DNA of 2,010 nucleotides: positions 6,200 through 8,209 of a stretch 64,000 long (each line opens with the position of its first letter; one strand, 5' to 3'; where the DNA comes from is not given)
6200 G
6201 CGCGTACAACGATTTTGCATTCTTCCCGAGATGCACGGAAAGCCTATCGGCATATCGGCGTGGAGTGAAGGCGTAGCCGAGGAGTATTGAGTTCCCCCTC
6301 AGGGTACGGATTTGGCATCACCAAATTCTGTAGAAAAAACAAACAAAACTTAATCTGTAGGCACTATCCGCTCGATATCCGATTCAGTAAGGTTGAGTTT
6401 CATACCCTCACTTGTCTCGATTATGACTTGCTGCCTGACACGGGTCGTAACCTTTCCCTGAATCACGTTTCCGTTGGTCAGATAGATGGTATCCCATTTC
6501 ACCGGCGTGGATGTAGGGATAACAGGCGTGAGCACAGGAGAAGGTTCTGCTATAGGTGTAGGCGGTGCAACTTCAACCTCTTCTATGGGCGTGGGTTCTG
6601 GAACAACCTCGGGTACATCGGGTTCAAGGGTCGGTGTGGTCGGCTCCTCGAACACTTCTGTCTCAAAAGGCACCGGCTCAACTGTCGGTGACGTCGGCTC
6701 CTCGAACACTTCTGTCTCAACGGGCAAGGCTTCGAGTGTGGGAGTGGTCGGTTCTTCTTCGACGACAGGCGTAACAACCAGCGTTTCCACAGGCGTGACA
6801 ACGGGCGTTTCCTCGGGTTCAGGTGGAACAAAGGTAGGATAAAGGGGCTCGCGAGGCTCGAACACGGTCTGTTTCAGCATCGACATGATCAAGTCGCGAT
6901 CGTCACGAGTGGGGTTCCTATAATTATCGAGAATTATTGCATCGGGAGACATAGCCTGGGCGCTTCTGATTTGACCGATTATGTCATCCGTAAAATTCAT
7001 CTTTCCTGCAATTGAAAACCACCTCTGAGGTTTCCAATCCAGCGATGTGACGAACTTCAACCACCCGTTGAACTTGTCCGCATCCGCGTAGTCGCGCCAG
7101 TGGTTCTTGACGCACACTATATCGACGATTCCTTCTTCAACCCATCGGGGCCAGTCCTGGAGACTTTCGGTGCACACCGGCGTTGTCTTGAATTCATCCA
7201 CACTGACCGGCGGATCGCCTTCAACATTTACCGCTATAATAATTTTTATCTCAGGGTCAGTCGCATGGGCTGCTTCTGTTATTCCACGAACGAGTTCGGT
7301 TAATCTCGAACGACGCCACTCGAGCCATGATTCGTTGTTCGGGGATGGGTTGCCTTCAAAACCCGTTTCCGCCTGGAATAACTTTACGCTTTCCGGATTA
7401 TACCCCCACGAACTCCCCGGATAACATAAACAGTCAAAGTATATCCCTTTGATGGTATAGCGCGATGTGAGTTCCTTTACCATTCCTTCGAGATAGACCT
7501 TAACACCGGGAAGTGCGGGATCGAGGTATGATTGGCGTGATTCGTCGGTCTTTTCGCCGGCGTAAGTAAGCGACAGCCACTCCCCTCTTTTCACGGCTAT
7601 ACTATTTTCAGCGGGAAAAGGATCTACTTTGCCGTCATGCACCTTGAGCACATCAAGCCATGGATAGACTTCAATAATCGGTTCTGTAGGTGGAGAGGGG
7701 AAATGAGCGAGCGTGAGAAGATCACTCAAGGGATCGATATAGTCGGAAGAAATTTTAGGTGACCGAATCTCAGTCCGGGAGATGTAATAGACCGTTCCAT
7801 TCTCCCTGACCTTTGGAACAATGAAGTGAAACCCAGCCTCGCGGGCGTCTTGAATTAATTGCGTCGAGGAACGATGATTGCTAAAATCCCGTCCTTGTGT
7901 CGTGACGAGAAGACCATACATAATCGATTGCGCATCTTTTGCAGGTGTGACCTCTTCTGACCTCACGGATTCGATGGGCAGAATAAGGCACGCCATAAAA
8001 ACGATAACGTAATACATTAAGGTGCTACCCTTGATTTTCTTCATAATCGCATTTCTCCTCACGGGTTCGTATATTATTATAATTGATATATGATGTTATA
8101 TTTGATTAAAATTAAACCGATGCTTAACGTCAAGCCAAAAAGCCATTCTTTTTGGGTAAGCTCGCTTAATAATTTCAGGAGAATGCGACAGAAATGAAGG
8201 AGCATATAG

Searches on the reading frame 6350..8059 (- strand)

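Call 43: search_protein_families(library=pfam, proteins=[window:6350-8059:-], max_evalue=0.00001)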
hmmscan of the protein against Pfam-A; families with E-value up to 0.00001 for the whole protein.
window:6350-8059:- (569 aa): 1 family
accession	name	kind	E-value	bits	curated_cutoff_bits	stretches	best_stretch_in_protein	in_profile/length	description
PF02638.21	GHL10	-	5.8e-26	91.8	27.9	1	55-325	11-266/311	Glycosyl hydrolase-like 10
